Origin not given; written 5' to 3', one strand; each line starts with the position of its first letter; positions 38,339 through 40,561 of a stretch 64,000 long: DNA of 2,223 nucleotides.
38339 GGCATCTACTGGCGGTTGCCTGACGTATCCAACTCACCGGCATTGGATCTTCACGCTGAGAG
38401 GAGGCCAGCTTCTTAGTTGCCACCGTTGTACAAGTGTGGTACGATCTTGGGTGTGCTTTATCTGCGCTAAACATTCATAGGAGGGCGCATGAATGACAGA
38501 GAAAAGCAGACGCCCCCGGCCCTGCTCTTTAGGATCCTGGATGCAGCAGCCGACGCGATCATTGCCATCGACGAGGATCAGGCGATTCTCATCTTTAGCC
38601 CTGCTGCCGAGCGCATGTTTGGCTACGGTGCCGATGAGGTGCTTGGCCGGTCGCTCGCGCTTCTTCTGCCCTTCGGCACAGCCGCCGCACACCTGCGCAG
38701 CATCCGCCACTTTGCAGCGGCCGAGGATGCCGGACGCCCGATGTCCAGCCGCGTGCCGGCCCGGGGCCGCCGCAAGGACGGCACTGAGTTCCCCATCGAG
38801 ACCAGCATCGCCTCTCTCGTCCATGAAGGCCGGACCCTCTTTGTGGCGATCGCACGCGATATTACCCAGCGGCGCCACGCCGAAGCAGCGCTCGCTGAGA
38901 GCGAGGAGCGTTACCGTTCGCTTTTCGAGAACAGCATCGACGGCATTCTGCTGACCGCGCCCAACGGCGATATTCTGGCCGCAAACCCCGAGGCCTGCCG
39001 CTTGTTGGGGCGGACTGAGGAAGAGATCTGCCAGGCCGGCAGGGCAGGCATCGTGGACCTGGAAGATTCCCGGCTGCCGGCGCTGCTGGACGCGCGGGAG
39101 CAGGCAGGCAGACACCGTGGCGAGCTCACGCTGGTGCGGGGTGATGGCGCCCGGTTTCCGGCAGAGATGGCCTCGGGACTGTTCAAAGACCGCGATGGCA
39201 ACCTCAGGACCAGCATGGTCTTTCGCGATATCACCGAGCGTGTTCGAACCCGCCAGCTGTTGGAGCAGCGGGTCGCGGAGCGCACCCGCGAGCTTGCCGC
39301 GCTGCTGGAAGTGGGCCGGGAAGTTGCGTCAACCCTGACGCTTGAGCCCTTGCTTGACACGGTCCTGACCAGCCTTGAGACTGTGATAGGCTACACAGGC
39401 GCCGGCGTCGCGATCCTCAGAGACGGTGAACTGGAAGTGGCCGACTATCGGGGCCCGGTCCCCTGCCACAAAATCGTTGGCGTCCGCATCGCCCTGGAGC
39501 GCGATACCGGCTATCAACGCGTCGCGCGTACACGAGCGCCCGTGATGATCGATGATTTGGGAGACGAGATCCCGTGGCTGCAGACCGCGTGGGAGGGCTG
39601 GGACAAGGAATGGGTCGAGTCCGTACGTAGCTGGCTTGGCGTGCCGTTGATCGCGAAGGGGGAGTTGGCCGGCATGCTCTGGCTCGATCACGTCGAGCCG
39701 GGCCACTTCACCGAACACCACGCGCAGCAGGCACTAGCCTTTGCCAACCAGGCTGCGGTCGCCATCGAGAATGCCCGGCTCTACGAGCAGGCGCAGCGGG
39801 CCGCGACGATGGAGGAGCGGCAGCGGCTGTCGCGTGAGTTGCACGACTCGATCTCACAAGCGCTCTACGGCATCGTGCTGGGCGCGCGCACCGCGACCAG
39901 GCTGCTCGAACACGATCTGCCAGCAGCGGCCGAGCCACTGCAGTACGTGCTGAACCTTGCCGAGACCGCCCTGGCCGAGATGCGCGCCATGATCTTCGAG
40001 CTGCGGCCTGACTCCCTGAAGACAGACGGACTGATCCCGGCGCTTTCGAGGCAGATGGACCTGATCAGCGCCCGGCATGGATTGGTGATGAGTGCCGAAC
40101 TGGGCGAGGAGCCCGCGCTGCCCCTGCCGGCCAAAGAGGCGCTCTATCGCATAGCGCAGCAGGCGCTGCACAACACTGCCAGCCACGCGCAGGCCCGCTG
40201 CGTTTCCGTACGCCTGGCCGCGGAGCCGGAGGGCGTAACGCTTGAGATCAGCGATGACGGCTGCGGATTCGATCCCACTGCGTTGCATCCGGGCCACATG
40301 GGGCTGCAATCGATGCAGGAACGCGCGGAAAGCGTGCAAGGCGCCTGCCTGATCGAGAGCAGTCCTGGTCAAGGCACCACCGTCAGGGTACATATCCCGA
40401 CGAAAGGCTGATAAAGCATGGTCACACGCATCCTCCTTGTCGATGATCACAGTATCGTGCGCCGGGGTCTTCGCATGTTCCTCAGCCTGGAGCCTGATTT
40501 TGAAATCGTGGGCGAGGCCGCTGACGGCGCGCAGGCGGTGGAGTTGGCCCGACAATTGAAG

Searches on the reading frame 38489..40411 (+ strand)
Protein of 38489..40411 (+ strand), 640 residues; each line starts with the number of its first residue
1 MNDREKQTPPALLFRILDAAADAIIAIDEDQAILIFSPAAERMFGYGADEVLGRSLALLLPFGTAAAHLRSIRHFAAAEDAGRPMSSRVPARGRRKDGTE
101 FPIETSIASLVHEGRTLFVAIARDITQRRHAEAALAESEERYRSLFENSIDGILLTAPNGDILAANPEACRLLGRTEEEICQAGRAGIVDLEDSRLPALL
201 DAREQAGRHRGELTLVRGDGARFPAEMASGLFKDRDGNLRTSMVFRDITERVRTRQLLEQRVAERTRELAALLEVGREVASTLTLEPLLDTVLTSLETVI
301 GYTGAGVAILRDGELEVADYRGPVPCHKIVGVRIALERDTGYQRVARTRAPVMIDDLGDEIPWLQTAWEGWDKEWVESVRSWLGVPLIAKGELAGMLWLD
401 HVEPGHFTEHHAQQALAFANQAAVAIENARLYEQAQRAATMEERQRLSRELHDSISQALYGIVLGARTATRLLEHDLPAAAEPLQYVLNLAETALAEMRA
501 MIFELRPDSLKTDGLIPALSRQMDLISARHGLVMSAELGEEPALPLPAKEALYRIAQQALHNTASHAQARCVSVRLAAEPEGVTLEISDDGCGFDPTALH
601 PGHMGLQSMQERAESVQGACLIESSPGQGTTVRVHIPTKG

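Call 16: search_protein_families(library=pfam, proteins=[window:38489-40411:+], max_evalue=0.001)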
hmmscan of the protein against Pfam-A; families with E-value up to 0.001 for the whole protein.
window:38489-40411:+ (640 aa): 10 families
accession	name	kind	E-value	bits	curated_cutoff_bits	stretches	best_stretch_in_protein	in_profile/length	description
PF00989.32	PAS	-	4.8e-29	101.1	22.6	2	13-125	3-113/113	PAS fold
PF13426.13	PAS_9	-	4.6e-27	94.8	27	2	22-127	2-103/103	PAS domain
PF07730.19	HisKA_3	-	8e-17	62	24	1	443-510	1-68/68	Histidine kinase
PF13188.13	PAS_8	-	3e-15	55.9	21.8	2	140-180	1-43/65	PAS domain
PF01590.32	GAF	-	1e-14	55.6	22.4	1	285-426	2-133/133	GAF domain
PF13185.12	GAF_2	-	1.6e-14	54.7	28.6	1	283-427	2-136/136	GAF domain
PF08448.16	PAS_4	-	1.1e-13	51.8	23.1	1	17-129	1-109/110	PAS fold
PF02518.31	HATPase_c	-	1.9e-12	48.1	26.4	1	550-638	4-109/111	Histidine kinase-, DNA gyrase B-, and HSP90-like ATPase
PF13492.12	GAF_3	-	1.3e-05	26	27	1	286-428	3-129/129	GAF domain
PF08447.18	PAS_3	-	0.00017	22.2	25.6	0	36-115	4-81/89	PAS fold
